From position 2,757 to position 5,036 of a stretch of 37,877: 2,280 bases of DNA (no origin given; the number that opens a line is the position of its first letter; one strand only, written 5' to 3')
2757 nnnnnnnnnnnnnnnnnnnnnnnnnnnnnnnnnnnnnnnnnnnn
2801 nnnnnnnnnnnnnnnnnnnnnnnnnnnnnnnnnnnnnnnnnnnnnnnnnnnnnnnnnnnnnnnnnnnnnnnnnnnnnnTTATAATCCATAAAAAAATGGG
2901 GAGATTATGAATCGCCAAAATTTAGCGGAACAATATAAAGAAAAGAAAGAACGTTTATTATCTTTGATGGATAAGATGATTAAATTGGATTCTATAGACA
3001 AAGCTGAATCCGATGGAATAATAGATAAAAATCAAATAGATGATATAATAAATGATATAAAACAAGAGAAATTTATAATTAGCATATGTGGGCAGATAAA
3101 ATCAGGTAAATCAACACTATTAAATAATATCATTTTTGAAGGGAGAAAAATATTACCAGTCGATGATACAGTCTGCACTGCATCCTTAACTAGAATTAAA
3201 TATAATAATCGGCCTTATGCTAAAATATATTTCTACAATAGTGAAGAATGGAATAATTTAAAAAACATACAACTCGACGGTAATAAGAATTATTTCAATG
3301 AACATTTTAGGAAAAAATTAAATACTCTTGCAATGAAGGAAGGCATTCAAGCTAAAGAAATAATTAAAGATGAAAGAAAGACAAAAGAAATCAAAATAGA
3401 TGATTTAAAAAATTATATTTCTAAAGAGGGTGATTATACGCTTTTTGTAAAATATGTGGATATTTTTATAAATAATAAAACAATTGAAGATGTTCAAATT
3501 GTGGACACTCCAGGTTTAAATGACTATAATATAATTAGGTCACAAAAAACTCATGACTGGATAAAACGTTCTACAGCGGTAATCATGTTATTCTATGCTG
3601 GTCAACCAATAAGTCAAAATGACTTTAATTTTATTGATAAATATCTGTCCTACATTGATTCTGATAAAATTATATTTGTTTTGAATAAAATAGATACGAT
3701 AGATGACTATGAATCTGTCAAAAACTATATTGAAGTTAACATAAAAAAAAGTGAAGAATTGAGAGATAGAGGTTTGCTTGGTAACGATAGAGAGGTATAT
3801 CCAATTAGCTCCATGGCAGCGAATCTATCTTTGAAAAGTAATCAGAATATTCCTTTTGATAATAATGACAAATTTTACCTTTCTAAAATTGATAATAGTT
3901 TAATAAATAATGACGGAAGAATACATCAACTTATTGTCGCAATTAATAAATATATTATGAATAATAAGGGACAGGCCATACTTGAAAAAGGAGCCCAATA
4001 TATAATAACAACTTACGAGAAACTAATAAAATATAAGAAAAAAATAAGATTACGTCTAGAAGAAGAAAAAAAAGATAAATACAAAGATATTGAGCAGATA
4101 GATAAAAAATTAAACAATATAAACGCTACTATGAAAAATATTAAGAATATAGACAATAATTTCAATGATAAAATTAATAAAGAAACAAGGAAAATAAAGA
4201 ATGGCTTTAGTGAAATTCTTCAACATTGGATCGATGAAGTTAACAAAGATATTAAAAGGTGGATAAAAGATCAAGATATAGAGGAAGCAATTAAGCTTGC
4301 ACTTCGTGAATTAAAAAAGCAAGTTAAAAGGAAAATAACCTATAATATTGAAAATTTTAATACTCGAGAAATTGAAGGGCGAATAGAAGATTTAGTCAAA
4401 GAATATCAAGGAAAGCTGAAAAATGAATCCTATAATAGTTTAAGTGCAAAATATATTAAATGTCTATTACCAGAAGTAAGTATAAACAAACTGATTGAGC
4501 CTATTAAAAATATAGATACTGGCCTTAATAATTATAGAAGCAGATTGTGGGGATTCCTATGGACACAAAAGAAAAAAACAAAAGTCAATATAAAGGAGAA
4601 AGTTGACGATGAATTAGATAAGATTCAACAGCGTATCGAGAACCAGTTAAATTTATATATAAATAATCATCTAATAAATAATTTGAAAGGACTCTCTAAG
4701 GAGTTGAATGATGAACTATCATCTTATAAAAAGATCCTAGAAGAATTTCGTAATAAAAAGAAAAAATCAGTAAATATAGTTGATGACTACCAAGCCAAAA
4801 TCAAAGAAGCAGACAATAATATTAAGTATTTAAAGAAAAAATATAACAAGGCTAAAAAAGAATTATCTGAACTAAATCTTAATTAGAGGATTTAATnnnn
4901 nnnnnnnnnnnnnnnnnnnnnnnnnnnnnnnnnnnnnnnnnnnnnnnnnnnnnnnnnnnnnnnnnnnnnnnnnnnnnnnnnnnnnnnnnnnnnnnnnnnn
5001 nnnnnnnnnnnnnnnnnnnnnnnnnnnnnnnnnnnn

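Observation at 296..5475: Compact four-gene cassette: two dynamin-like GTPases bracketed by two small membrane/coiled-coil proteins, a candidate undescribed membrane-remodelling or anti-phage module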

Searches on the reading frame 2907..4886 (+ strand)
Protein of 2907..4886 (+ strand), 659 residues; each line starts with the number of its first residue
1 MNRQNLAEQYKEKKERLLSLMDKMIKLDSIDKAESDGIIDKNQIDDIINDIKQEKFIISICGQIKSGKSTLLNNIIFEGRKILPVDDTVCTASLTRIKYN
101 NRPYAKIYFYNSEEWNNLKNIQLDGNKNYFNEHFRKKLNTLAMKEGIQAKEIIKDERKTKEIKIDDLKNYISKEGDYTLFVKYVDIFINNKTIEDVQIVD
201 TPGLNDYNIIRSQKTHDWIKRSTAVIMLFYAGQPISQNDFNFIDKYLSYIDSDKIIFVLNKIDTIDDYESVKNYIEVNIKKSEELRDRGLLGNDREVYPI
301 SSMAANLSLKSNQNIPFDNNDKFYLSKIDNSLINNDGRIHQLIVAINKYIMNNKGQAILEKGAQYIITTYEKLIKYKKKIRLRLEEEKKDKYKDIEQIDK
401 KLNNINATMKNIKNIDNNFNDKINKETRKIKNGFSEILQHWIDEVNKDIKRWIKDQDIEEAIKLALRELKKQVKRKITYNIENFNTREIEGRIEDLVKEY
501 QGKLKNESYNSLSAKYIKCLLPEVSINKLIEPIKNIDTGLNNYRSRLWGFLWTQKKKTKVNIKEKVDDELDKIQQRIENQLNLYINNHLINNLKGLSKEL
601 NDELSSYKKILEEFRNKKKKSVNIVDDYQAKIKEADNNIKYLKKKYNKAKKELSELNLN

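Call 3: search_protein_families(library=pfam, proteins=[window:2907-4886:+], max_evalue=1)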
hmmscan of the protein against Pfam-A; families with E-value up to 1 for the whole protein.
window:2907-4886:+ (659 aa): 11 families
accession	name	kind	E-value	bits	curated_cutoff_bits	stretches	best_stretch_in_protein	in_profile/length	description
PF00350.29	Dynamin_N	-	6.6e-22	78.7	27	1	58-262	1-168/168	Dynamin family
PF00009.33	GTP_EFTU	-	3.7e-05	23.8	26.5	2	159-306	39-173/188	Elongation factor Tu GTP binding domain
PF01926.29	MMR_HSR1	-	0.0015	19.1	21.9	2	178-261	33-113/113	50S ribosome-binding GTPase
PF03193.22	RsgA_GTPase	-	0.0058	16.9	30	0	41-76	94-127/174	RsgA GTPase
PF04286.17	DUF445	-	0.011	16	33.8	1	377-498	204-340/368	Protein of unknown function (DUF445)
PF23854.1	DUF7217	-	0.02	15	29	1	360-471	126-235/238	Domain of unknown function (DUF7217)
PF13401.12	AAA_22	-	0.024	15.4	27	0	55-76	5-26/130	AAA domain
PF14331.11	IcmF-related_N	-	0.15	11.8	25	1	544-614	93-162/259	IcmF-related N-terminal domain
PF00175.26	NAD_binding_1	-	0.5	11.5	22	0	7-63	46-100/109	Oxidoreductase NAD-binding domain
PF14361.12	RsbRD_N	-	0.64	11.2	24.3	0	435-481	10-59/104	RsbT co-antagonist protein rsbRD N-terminal domain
PF01764.32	Lipase_3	-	0.94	9.8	22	0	403-456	15-60/140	Lipase (class 3)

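Call 4: search_protein_families(library=padloc, proteins=[window:2907-4886:+], max_evalue=1)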
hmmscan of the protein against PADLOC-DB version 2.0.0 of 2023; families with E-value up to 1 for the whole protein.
window:2907-4886:+ (659 aa): 5 families
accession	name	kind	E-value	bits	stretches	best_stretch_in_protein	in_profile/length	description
PDLC03841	LeoBC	-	1.4e-22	78.6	1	24-640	63-596/601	-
PDLC04140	mad8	-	0.0027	15.2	1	43-81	16-53/314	mads_8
PDLC00648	ZorA3|ZorA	-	0.0032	14.2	1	405-617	291-451/692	MotA/ExbB/TolQ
PDLC02740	PbeC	-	0.16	8.7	1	533-656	318-441/648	PbeC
PDLC03840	LeoA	-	0.63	6.9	0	192-651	100-565/577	-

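Call 5: search_protein_families(library=ncbifam, proteins=[window:2907-4886:+], max_evalue=1)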
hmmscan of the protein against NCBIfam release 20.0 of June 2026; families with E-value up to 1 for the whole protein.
window:2907-4886:+ (659 aa): 10 families
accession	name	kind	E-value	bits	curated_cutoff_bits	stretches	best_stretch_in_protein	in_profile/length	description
NF007368.0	PRK09866.1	equivalog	2.5e-06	26.1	1146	2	43-99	57-111/742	clamp-binding protein CrfC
TIGR00231.1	small_GTP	domain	2.3e-05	24.2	42.5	2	168-269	25-129/164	GTP-binding protein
NF002828.0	PRK03003.1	equivalog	2.4e-05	23.1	631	2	28-101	13-83/477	ribosome biogenesis GTPase Der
NF007071.0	PRK09518.1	equivalog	5.3e-05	21.9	953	2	212-279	517-580/706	bifunctional cytidylate kinase/GTPase Der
TIGR03348.1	VI_IcmF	equivalog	0.00074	17.6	388.15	2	544-594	271-321/1168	type VI secretion system membrane subunit TssM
NF010469.0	PRK13894.1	subfamily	0.0015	17.9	508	1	23-85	118-179/320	conjugal transfer ATPase TrbB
TIGR03918.1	GTP_HydF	equivalog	0.0024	16.8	325.55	2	195-274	57-137/392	[FeFe] hydrogenase H-cluster maturation GTPase HydF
TIGR02782.1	TrbB_P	equivalog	0.014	14.7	304.55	1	25-78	107-159/303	P-type conjugative transfer ATPase TrbB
NF010407.0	PRK13833.1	subfamily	0.087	12.2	499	1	29-91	119-180/323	conjugal transfer protein TrbB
NF043052.1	DodecBact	equivalog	0.12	12.6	75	1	456-505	16-61/67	dodecin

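Call 10: find_encoding_contigs(protein=window:2907-4886:+, flank=10000, max_places=6)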
Protein window:2907-4886:+ (659 aa): 2 contigs read that carry it; 1 place shown.
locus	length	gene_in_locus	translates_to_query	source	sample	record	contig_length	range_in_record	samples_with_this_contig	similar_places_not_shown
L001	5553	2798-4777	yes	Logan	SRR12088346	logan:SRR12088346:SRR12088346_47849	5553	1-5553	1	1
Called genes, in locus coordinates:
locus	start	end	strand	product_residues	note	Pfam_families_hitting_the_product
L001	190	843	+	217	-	-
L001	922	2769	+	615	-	PF00009:GTP_EFTU, PF00350:Dynamin_N, PF01926:MMR_HSR1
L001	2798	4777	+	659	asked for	PF00350:Dynamin_N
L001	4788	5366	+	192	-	-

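Call 12: find_homologous_proteins(query=window:2907-4886:+, max_evalue=0.001)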
Query window:2907-4886:+ (659 aa): 33 proteins with E <= 0.001 among 8000 candidates.
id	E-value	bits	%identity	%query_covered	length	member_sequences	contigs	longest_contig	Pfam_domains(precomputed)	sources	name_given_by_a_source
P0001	0.0e+0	1400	100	100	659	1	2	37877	PF00350.30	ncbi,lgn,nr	ncbi:MAG: dynamin family protein [Candidatus Marinimicrobia bacterium]|nr:dynamin family protein [Ca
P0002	2.5e-139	484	41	100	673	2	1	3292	PF00350.30,PF03193.23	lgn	-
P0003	2.1e-98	349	37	92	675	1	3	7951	PF00350.30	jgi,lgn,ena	-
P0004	1.1e-82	297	36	99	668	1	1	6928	PF00350.30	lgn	-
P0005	2.6e-80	289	36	87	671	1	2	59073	PF00350.30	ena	-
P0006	2.1e-79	286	37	67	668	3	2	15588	PF00350.30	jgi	-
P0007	3.6e-76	275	41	55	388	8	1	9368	PF01926.30,PF00350.30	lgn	-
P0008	2.5e-73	266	32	87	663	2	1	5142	PF00350.30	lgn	-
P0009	2.6e-70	256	31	96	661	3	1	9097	PF00350.30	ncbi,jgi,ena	-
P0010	1.3e-62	231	36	63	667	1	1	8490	PF01926.30,PF00350.30,PF00009.34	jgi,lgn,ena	-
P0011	8.8e-61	224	36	55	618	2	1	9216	PF00350.30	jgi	-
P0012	4.7e-39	153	26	87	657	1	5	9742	PF00350.30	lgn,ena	-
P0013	1.7e-28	118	35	44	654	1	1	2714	PF01926.30,PF00350.30,PF00009.34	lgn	-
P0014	7.6e-27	112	25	57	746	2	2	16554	PF00350.30,PF00009.34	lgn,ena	-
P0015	2.0e-24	104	44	12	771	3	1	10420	PF01926.30,PF00350.30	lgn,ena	-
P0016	2.3e-20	91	29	29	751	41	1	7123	PF01926.30,PF00350.30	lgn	-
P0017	7.5e-20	89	30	32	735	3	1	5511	PF01926.30,PF00350.30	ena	-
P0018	2.5e-15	74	28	61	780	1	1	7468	PF01926.30,PF00350.30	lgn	-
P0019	3.8e-15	74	32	30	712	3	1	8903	PF00350.30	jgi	-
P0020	4.8e-15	73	23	31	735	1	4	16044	PF01926.30,PF00350.30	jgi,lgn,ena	-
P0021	3.3e-14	71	48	10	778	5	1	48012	PF01926.30,PF00350.30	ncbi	-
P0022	7.4e-13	66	28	31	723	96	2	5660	PF01926.30,PF00350.30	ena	-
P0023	2.8e-11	61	27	36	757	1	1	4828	PF01926.30,PF00350.30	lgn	-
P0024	1.1e-10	59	30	32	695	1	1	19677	PF01926.30,PF00350.30,PF00009.34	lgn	-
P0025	1.3e-9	55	27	40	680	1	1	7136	PF01926.30,PF00350.30,PF00009.34,PF21808.3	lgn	-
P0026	3.8e-9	54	27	44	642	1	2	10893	PF01926.30,PF00350.30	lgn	-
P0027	4.5e-9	54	25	48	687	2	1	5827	PF01926.30,PF00350.30,PF00009.34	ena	-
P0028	2.0e-7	48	26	64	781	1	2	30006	PF01926.30,PF00350.30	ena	-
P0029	5.7e-7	47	24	62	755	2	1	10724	PF01926.30,PF00350.30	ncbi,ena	-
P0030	2.4e-6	45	24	34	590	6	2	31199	PF01926.30,PF00350.30,PF00009.34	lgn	-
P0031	2.4e-6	45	30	29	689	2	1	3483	PF01926.30,PF00350.30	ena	-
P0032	4.1e-6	44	25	67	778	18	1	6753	PF01926.30,PF00350.30,PF00009.34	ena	-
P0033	6.3e-5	40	26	38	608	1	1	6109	PF00350.30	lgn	-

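Call 13: find_encoding_contigs(protein=P0005, flank=10000, max_places=2)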
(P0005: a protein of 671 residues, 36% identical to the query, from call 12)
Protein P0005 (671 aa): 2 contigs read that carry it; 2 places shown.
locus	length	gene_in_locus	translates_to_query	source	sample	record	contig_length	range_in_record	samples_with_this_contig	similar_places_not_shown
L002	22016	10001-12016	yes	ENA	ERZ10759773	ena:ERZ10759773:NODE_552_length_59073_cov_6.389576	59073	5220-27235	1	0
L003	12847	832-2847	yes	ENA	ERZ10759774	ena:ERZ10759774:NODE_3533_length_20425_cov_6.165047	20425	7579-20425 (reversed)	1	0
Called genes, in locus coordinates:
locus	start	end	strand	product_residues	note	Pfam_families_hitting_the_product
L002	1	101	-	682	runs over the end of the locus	PF18962:Por_Secre_tail (weak)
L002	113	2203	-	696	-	PF18962:Por_Secre_tail (weak)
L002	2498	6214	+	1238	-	PF00158:Sigma54_activat, PF07724:AAA_2, PF14532:Sigma54_activ_2, PF00004:AAA (weak), PF07728:AAA_5, PF25601:AAA_lid_14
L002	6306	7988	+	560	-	PF00009:GTP_EFTU (faint), PF00350:Dynamin_N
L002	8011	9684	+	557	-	PF00350:Dynamin_N, PF01926:MMR_HSR1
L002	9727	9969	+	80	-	-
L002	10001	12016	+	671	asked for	PF00350:Dynamin_N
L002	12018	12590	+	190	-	-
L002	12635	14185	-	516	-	PF01555:N6_N4_Mtase, PF01170:UPF0020 (faint)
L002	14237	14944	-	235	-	PF03740:PdxJ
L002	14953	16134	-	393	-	PF01676:Metalloenzyme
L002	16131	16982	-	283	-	PF09312:SurA_N (weak), PF13623:SurA_N_2, PF13624:SurA_N_3, PF13145:Rotamase_2, PF13616:Rotamase_3, PF00639:Rotamase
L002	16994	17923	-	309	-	PF01745:IPT (weak), PF13238:AAA_18 (faint), PF01715:IPPT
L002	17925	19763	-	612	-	PF02518:HATPase_c, PF13589:HATPase_c_3, PF01119:DNA_mis_repair, PF08676:MutL_C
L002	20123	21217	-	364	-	PF04055:Radical_SAM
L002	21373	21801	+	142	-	-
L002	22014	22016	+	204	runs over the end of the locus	PF00440:TetR_N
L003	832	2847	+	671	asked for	PF00350:Dynamin_N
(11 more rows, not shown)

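Call 14: find_encoding_contigs(protein=P0006, flank=10000, max_places=2)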
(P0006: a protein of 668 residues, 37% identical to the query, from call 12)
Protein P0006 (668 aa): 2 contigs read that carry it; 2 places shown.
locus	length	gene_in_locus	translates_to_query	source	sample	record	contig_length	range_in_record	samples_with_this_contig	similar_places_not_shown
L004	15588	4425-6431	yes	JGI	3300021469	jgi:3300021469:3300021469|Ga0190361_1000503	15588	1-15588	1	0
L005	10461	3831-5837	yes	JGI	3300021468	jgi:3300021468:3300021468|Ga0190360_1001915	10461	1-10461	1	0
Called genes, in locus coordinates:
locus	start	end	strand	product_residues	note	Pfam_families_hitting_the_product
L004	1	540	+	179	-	?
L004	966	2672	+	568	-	PF03193:RsgA_GTPase (faint), PF00009:GTP_EFTU, PF00350:Dynamin_N, PF01926:MMR_HSR1 (weak)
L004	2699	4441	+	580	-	PF00009:GTP_EFTU (weak), PF00350:Dynamin_N, PF01926:MMR_HSR1, PF00735:Septin (weak)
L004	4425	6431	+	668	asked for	PF00350:Dynamin_N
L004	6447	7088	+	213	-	-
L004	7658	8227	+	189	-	PF00589:Phage_integrase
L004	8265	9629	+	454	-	PF18862:ApeA_NTD1, PF18739:HEPN_Apea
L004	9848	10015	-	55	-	-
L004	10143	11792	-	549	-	PF01368:DHH, PF00571:CBS, PF07085:DRTGG, PF02603:Hpr_kinase_N (weak), PF00571:CBS (weak), PF02833:DHHA2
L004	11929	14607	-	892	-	PF01433:Peptidase_M1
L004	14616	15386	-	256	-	-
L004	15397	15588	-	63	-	?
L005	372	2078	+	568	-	PF03193:RsgA_GTPase (faint), PF00009:GTP_EFTU, PF00350:Dynamin_N, PF01926:MMR_HSR1 (weak)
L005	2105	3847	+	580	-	PF00009:GTP_EFTU (weak), PF00350:Dynamin_N, PF01926:MMR_HSR1, PF00735:Septin (weak)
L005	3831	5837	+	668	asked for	PF00350:Dynamin_N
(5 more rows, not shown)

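Call 15: find_encoding_contigs(protein=P0009, flank=10000, max_places=2)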
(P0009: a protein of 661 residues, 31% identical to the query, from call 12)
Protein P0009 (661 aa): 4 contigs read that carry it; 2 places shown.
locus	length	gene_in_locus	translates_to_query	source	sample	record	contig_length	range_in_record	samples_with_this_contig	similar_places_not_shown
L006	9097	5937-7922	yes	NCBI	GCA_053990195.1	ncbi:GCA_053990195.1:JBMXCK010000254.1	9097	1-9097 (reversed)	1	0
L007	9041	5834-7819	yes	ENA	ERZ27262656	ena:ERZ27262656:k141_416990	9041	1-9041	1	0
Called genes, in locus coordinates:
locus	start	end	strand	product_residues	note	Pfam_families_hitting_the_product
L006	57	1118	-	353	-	PF05343:Peptidase_M42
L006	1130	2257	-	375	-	PF01979:Amidohydro_1, PF07969:Amidohydro_3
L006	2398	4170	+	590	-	PF00009:GTP_EFTU (faint), PF00350:Dynamin_N, PF01926:MMR_HSR1 (weak)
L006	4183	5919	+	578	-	PF00009:GTP_EFTU, PF00350:Dynamin_N, PF01926:MMR_HSR1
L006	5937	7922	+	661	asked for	PF00350:Dynamin_N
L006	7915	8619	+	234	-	-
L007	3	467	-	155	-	?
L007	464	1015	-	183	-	PF05343:Peptidase_M42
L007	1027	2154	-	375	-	PF01979:Amidohydro_1, PF07969:Amidohydro_3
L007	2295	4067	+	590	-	PF00009:GTP_EFTU (faint), PF00350:Dynamin_N, PF01926:MMR_HSR1 (weak)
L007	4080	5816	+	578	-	PF00009:GTP_EFTU, PF00350:Dynamin_N, PF01926:MMR_HSR1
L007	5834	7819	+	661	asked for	PF00350:Dynamin_N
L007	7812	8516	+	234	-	-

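Call 16: find_encoding_contigs(protein=P0012, flank=10000, max_places=2)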
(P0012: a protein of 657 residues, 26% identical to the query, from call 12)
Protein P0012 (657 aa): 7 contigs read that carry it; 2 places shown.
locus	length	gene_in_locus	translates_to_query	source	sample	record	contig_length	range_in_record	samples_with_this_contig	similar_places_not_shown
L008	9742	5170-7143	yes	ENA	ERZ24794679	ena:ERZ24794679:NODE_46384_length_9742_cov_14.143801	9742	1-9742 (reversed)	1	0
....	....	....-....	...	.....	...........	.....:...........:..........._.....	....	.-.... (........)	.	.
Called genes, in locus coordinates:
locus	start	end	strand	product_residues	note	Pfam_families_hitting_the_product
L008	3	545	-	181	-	?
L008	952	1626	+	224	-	-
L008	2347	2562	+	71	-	-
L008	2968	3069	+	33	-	-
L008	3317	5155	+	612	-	PF01926:MMR_HSR1 (weak), PF00350:Dynamin_N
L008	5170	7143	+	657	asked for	PF00350:Dynamin_N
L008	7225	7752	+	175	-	-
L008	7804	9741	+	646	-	?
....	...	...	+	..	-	-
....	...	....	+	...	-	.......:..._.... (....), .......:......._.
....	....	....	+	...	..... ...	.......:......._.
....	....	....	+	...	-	-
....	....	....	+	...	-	?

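Call 24: find_related_loci(query=A1, collection=genome_contigs, flank=8000)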
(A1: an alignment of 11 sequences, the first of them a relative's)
Query A1 (659 aa) in genome_contigs; peptide patterns used: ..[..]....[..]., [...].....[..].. (x = any residue, [..] = any of these).
599 stretches matched a pattern (row limit reached: there are more); 412 encode a relative of the query (tblastn E <= 1e-3); the best 80 are kept; 80 distinct loci.
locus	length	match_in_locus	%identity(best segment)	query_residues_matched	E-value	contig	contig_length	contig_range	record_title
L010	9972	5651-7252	35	1-526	1e-87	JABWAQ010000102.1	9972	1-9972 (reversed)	MAG: Candidatus Brocadia sp. isolate MAG_8 scaffold_8134, whole genome shotgun sequence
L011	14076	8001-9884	34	1-617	1e-84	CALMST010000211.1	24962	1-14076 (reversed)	MAG TPA_asm: uncultured Ignavibacteria bacterium isolate SRR2107183_bin.48_CONCOCT_v1.1_MAG genome assembly, contig: ERZ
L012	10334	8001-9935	30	6-656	5e-72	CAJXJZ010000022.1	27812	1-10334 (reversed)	TPA_asm: uncultured bacterium isolate SRR4023291_bin.14_MetaBAT_v2.12.1_MAG genome assembly, contig: NODE_181_length_278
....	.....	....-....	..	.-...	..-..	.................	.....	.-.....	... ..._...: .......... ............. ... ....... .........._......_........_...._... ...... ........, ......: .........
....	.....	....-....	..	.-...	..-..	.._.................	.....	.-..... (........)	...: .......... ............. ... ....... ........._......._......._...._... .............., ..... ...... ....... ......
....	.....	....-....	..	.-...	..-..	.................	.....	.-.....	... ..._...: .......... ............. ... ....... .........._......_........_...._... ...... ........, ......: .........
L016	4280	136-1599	30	13-506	4e-57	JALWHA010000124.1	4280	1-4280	MAG: Acidobacteria bacterium isolate T11_metabat2_scaf2bin.223 T11_NODE_19571_length_4280_cov_1.097761, whole genome sho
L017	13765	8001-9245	31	6-425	3e-55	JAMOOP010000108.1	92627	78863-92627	MAG: Campylobacteraceae bacterium isolate 4559-240_maxbin2_scaf2bin.109 4559-240_scaffold_45_c1, whole genome shotgun se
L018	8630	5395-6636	31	3-421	4e-53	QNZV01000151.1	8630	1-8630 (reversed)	MAG: Sulfurovum sp. isolate MAG 135 Ga0226836_10003772, whole genome shotgun sequence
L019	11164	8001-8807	37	39-305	5e-51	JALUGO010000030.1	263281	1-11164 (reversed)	MAG: Desulfurobacteriaceae bacterium isolate S143_metabat2_scaf2bin.186 S143_NODE_9_length_263281_cov_8.990481, whole ge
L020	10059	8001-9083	30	6-375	7e-50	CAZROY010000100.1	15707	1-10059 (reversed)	MAG TPA_asm: uncultured Sulfurovum sp. isolate binchicken_co219_255 genome assembly, contig: k141_87017, whole genome sh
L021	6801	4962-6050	32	3-374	3e-50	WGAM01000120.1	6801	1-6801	MAG: Epsilonproteobacteria bacterium isolate S143_58 k151_50890, whole genome shotgun sequence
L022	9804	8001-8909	35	3-305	4e-49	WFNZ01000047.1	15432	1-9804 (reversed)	MAG: Thermovibrio sp. isolate S012_127_esom k151_362483, whole genome shotgun sequence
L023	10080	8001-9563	29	3-521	7e-48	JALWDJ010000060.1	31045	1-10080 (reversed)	MAG: Campylobacteraceae bacterium isolate T11_maxbin2_scaf2bin.270 T11_NODE_388_length_31045_cov_160.959441, whole genom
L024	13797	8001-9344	28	3-461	6e-47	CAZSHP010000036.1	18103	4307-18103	MAG TPA_asm: uncultured Sulfurovum sp. isolate binchicken_co67_120 genome assembly, contig: NODE_3122_length_18103_cov_2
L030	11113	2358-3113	33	58-270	7e-33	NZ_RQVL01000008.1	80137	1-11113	Veillonella sp. VA139 contig_0008, whole genome shotgun sequence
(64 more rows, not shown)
